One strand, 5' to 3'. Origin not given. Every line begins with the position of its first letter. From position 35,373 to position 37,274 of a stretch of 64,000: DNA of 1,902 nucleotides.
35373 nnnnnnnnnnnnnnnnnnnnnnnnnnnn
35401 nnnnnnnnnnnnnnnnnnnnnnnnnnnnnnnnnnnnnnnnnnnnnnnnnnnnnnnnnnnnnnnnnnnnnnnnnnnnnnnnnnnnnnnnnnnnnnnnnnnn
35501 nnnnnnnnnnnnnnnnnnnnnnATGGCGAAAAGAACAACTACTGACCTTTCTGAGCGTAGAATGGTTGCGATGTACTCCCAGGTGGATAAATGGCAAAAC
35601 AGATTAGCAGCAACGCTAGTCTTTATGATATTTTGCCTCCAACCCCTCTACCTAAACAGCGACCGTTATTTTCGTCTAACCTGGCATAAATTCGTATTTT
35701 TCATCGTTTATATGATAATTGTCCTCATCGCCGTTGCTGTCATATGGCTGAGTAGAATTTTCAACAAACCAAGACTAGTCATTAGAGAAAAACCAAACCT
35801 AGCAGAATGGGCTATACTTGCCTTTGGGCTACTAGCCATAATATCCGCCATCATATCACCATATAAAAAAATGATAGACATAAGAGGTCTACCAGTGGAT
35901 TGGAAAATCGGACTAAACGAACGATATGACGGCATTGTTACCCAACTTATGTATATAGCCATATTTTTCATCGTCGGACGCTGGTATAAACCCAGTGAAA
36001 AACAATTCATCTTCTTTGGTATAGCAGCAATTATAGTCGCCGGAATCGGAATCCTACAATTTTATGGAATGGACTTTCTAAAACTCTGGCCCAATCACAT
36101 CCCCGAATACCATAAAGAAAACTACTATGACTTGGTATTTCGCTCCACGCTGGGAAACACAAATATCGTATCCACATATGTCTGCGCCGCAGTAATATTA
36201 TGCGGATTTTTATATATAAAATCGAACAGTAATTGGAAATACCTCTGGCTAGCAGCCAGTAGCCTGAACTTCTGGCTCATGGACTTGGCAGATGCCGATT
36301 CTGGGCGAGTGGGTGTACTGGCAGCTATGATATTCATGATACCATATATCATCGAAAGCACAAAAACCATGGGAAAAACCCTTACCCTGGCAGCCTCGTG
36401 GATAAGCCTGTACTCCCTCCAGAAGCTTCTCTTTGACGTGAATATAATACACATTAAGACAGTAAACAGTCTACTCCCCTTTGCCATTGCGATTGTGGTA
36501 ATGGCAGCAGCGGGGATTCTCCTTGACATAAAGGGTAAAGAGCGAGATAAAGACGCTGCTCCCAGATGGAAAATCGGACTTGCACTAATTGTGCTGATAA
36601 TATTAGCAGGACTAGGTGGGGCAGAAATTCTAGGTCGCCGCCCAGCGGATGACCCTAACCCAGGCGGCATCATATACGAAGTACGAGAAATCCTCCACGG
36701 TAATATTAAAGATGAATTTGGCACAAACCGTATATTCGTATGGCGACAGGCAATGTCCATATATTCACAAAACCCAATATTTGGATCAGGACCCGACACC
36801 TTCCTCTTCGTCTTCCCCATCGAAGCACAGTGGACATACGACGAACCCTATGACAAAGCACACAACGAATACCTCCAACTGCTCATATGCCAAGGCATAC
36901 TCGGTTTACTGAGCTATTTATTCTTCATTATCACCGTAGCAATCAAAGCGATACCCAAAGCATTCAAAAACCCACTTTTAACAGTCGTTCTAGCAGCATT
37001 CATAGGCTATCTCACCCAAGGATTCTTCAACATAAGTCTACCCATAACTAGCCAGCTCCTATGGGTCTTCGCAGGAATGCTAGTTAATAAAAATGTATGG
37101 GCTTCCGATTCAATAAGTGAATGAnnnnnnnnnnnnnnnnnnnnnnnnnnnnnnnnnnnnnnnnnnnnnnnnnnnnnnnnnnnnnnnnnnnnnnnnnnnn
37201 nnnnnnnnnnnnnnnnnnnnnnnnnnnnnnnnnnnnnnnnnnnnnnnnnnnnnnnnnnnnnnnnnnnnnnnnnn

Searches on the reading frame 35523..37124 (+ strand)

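Call 7: search_protein_families(library=pfam, proteins=[window:35523-37124:+], max_evalue=0.001)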
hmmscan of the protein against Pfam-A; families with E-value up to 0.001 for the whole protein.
window:35523-37124:+ (533 aa): 1 family
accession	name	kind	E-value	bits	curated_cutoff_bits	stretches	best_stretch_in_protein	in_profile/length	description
PF04932.20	Wzy_C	-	8e-14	52.1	31.7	1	324-466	20-149/149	O-Antigen ligase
